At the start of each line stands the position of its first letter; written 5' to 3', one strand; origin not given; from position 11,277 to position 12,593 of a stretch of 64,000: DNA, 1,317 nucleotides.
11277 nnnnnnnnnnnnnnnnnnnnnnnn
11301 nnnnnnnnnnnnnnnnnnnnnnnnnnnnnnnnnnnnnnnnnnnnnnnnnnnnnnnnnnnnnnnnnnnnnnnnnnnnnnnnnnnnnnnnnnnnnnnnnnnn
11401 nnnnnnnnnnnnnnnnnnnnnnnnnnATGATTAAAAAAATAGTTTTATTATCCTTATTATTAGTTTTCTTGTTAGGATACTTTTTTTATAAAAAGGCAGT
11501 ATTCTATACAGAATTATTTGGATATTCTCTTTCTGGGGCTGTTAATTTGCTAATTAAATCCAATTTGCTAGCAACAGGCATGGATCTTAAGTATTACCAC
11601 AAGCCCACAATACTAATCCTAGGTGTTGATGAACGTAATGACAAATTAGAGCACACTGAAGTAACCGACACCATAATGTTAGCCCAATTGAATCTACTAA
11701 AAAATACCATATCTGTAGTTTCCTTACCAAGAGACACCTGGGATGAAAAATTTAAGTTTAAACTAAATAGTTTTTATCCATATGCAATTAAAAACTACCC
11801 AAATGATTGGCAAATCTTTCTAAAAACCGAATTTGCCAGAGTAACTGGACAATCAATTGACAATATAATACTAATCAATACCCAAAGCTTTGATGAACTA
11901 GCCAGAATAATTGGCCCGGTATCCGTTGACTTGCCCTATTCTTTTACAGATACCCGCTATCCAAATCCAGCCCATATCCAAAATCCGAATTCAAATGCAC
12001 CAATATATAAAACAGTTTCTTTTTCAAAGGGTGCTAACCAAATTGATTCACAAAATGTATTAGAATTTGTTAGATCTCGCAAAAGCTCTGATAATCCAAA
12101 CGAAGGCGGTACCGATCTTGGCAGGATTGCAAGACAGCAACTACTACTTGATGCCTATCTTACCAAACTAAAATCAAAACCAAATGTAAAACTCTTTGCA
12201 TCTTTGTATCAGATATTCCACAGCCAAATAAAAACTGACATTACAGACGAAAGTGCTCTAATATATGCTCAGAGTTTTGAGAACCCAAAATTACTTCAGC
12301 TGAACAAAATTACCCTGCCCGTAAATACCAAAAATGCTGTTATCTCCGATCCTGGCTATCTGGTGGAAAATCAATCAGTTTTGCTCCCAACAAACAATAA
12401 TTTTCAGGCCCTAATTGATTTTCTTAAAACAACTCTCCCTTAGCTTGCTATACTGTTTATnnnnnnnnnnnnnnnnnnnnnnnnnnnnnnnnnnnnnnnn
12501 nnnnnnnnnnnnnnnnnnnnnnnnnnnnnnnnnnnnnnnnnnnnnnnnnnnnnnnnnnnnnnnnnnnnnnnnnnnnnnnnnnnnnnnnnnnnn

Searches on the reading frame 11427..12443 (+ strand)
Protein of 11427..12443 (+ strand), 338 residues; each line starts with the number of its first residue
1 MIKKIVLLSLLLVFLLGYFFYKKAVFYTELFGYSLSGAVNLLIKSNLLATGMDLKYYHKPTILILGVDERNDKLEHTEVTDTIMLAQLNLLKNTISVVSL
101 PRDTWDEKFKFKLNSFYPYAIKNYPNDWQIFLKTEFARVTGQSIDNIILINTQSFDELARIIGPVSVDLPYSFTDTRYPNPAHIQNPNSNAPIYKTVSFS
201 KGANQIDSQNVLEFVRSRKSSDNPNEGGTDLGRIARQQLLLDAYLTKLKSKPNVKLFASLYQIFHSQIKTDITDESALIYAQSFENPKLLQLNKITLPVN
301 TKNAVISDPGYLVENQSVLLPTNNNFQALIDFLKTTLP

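Call 53: search_protein_families(library=pfam, proteins=[window:11427-12443:+], max_evalue=0.01)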
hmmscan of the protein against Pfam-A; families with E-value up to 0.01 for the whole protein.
window:11427-12443:+ (338 aa): 1 family
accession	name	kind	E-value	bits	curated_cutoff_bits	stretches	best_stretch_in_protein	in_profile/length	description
PF03816.19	LytR_cpsA_psr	-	1.9e-21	77.3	24.6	1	80-249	2-149/150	LytR_cpsA_psr family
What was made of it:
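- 11427..12443 (+): LytR-CpsA-Psr (LCP) family protein 4 kb upstream; candidate ligase that attaches a glycopolymer to peptidoglycan. PF03816 1.9e-21 (call 53).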
